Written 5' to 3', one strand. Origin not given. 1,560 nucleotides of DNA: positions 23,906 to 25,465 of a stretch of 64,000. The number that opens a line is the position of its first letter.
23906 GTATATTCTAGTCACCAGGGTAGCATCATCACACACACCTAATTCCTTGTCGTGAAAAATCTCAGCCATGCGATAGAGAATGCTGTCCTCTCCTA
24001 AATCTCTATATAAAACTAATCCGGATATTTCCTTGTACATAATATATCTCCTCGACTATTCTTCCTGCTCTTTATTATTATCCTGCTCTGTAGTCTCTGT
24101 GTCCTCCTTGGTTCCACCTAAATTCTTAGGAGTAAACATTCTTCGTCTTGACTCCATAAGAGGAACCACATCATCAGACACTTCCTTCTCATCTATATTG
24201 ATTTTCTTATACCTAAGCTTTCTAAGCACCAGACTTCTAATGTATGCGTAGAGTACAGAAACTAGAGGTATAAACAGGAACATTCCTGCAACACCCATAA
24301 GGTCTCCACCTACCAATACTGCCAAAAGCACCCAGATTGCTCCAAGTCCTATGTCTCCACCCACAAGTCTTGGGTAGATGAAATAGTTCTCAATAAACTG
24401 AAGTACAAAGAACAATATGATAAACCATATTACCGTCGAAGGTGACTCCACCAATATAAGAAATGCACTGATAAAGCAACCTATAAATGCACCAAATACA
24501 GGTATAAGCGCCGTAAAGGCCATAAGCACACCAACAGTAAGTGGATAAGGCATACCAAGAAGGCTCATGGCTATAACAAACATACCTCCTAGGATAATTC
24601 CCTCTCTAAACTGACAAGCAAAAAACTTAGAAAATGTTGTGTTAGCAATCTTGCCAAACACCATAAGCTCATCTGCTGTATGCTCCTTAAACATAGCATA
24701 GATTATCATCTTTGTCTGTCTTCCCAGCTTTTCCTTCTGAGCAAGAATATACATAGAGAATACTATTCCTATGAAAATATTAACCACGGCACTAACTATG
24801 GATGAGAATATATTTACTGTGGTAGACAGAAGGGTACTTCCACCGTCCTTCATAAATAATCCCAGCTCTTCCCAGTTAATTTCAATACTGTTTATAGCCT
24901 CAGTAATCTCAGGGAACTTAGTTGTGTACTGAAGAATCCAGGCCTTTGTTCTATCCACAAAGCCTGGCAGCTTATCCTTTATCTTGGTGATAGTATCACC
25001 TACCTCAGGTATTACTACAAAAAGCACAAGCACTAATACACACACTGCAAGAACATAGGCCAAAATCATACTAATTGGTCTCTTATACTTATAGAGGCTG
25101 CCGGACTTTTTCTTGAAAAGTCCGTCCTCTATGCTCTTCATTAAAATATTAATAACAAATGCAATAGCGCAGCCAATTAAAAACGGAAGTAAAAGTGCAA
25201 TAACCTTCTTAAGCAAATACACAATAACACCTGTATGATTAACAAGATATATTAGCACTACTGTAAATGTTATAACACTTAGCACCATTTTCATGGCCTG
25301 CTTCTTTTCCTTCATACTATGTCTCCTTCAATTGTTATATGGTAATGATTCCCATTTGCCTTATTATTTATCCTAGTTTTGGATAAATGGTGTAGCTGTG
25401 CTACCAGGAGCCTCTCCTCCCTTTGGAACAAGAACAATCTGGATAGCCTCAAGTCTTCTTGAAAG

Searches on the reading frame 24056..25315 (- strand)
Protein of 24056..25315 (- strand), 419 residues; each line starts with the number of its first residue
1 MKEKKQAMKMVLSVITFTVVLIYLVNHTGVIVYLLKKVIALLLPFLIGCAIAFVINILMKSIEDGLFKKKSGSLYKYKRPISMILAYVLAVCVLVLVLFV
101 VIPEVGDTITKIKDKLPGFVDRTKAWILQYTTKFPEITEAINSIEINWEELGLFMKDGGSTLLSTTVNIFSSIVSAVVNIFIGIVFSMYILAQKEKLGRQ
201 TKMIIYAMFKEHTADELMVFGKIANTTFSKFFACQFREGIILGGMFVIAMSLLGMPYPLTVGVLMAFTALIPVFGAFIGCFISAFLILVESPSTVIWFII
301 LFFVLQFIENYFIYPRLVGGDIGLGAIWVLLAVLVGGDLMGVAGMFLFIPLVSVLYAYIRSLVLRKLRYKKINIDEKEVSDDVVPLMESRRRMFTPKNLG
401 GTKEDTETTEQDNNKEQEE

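Call 10: search_protein_families(library=pfam, proteins=[window:24056-25315:-], max_evalue=0.001)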
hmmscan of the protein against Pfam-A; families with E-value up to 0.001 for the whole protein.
window:24056-25315:- (419 aa): 1 family
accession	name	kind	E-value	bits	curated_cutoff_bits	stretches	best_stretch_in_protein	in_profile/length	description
PF01594.21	AI-2E_transport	-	2.2e-43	149.1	34.3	1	29-361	11-325/327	AI-2E family transporter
